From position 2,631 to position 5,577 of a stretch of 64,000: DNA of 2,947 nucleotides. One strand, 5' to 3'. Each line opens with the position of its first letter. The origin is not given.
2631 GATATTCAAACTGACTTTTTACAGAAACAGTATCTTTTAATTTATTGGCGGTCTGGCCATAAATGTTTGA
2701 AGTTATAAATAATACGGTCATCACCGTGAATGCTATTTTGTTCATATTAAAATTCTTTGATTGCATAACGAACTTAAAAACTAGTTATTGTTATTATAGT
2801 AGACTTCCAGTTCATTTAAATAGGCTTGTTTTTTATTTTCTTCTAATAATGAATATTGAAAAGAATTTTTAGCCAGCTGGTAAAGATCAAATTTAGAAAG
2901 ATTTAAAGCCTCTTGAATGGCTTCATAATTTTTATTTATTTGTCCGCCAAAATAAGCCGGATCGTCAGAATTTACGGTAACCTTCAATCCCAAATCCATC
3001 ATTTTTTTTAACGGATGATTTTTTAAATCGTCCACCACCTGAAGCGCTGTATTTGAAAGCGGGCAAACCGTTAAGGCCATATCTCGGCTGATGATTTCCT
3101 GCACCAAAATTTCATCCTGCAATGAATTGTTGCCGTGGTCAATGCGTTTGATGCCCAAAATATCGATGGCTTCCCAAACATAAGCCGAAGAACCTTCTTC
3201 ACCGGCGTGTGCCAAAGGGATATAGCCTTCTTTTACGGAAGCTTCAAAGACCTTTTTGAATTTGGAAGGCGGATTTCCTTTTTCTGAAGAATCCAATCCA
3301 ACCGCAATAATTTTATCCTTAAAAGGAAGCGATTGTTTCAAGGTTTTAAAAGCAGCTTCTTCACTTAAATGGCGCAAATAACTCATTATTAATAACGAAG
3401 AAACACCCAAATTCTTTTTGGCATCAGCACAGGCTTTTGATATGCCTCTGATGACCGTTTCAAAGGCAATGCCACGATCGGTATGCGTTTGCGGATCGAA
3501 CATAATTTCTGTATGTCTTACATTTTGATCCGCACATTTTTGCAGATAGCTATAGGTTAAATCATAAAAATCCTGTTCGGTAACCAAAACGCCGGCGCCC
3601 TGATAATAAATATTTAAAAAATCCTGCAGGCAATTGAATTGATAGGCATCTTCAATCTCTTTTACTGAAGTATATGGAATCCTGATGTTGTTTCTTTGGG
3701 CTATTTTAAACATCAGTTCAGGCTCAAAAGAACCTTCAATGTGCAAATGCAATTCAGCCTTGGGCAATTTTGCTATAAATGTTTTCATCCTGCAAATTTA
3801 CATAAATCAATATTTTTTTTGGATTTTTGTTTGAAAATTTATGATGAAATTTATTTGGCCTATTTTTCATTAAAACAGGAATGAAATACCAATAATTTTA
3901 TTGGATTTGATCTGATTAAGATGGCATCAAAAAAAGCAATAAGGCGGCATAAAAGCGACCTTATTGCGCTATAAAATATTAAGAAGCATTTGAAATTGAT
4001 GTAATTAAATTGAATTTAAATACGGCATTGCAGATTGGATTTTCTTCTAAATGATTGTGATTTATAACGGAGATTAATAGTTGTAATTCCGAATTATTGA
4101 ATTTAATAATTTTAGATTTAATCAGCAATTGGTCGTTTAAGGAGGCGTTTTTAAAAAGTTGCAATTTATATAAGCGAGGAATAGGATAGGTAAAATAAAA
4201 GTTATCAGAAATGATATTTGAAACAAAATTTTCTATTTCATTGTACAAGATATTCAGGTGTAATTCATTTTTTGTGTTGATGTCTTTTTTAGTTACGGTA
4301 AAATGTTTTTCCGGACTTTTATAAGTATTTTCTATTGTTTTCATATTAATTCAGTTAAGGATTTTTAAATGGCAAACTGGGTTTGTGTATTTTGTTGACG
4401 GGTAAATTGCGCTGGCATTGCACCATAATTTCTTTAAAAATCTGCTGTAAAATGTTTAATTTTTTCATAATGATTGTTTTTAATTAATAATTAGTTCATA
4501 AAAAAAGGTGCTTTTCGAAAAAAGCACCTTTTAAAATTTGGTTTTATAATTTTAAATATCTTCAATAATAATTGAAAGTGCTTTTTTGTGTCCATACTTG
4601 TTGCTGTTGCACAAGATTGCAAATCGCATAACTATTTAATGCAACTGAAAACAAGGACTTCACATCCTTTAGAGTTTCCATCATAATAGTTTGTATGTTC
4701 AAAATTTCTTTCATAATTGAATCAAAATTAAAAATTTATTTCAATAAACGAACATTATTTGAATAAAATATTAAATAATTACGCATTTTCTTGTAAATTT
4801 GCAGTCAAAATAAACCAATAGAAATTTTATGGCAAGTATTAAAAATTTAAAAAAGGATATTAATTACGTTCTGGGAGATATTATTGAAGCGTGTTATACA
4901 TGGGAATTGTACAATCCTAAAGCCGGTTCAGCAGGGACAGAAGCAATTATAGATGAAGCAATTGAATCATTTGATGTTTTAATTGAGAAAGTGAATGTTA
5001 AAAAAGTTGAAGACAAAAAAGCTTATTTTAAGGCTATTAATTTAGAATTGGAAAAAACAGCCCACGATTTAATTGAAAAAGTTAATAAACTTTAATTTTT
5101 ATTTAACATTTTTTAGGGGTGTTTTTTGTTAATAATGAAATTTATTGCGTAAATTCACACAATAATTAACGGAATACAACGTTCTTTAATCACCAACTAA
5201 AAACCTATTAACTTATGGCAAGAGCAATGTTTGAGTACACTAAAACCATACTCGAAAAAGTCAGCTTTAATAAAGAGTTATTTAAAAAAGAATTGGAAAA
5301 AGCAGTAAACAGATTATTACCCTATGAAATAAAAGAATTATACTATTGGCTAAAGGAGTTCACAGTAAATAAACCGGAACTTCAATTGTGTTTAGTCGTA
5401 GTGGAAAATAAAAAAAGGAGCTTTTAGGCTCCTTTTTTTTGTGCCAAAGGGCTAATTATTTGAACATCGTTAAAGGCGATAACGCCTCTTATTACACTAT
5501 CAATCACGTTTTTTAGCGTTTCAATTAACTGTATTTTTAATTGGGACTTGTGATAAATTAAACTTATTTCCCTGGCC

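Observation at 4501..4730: Candidate leader-peptide transcription attenuator with a Gln4-Val-Trp sensing tract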

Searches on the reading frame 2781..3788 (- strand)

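Call 7: search_protein_families(library=pfam, proteins=[window:2781-3788:-], max_evalue=1)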
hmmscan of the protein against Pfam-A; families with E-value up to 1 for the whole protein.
window:2781-3788:- (335 aa): 2 families
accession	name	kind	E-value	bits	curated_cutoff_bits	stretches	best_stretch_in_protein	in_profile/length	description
PF00962.28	A_deaminase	-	4e-88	296.1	27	1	9-327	1-327/330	Adenosine deaminase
PF19326.5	AMP_deaminase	-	2.6e-08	33.2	27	1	193-325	456-587/630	AMP deaminase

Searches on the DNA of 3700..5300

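Call 5: search_rna_families(source=window, start=3700, end=5300, threshold=evalue, max_evalue=10)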
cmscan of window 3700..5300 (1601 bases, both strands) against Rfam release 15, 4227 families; matches with E-value up to 10: 5.
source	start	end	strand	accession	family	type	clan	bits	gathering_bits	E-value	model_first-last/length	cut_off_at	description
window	4505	4565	-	RF02844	RefA9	Gene; antisense;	-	25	49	0.4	1-64/64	no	Enterococcus sRNA A9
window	4991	5065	+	RF00348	snoR9_plant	Gene; snRNA; snoRNA; CD-box;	-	23.9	43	0.55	1-129/129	no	Small nucleolar RNA snoR9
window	4498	4537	+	RF03709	MIR1878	Gene; miRNA;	-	20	70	1.3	30-69/100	no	MIR1878 microRNA precursor family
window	3879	3966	-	RF02432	SpF25_sRNA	Gene; sRNA;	-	19.9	48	3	1-102/102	no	Streptococcus sRNA SpF25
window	4504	4614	-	RF02653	StyR-143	Gene; sRNA;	-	16.1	176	2.3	1-144/144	no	Salmonella enterica Typhi npcRNA 143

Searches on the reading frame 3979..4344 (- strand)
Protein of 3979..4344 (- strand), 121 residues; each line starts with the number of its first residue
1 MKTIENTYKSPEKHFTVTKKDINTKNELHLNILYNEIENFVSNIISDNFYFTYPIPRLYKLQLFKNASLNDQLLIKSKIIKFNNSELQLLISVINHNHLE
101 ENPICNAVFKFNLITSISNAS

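Call 7: search_protein_families(library=pfam, proteins=[window:3979-4344:-], max_evalue=1)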
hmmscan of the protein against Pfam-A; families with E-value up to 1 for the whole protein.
window:3979-4344:- (121 aa): 2 families
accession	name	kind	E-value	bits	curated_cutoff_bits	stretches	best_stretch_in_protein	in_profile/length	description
PF12009.13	Telomerase_RBD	-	0.015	15.8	25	1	12-54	65-107/133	Telomerase ribonucleoprotein complex - RNA binding domain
PF05968.16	Bacillus_PapR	-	0.13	13.1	27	1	67-89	18-40/48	Bacillus PapR protein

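Call 12: search_protein_families(library=ncbifam, proteins=[window:3979-4344:-], max_evalue=1)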
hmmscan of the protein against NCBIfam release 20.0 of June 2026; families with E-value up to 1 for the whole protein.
window:3979-4344:- (121 aa): 1 family
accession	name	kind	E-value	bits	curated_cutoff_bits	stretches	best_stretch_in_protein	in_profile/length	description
TIGR02799.1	thio_ybgC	equivalog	0.16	12.3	141.35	1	59-98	58-97/126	tol-pal system-associated acyl-CoA thioesterase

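Call 78: search_protein_families(library=padloc, proteins=[window:3979-4344:-], max_evalue=0.1)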
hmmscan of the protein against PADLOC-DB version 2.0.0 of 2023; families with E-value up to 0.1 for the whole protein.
window:3979-4344:- (121 aa): 0 families

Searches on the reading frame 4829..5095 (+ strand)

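Call 7: search_protein_families(library=pfam, proteins=[window:4829-5095:+], max_evalue=1)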
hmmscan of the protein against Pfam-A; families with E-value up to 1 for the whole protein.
window:4829-5095:+ (88 aa): 1 family
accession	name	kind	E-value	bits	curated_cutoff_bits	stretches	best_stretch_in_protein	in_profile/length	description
PF07387.17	Seadorna_VP7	-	0.026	14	20.3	1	3-68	117-183/308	Seadornavirus VP7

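Call 12: search_protein_families(library=ncbifam, proteins=[window:4829-5095:+], max_evalue=1)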
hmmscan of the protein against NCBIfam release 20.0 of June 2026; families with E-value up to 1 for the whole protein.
window:4829-5095:+ (88 aa): 1 family
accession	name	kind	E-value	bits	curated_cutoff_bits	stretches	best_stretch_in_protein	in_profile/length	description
NF001542.0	PRK00373.1-1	equivalog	0.008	15.6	261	1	26-77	114-163/212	V-type ATP synthase subunit D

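Call 78: search_protein_families(library=padloc, proteins=[window:4829-5095:+], max_evalue=0.1)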
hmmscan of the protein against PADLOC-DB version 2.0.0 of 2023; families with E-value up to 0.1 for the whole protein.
window:4829-5095:+ (88 aa): 0 families

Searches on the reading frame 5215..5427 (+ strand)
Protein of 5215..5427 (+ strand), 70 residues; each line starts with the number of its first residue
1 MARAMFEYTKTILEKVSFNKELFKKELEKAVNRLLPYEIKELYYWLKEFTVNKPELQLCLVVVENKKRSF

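Call 7: search_protein_families(library=pfam, proteins=[window:5215-5427:+], max_evalue=1)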
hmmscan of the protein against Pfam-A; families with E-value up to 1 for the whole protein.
window:5215-5427:+ (70 aa): 1 family
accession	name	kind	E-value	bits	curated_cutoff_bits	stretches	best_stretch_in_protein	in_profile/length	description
PF12917.13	YfbR-like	-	0.11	12.6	25.9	1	5-50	135-179/182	5'-deoxynucleotidase YfbR-like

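Call 12: search_protein_families(library=ncbifam, proteins=[window:5215-5427:+], max_evalue=1)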
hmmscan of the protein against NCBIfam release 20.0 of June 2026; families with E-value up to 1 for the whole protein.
window:5215-5427:+ (70 aa): 1 family
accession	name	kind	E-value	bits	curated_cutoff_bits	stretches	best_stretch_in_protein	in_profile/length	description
TIGR01446.1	DnaD_dom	domain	0.0085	16.3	24.95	1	26-56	4-34/73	DnaD domain protein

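Call 78: search_protein_families(library=padloc, proteins=[window:5215-5427:+], max_evalue=0.1)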
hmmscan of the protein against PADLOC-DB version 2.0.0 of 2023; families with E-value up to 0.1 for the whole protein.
window:5215-5427:+ (70 aa): 0 families
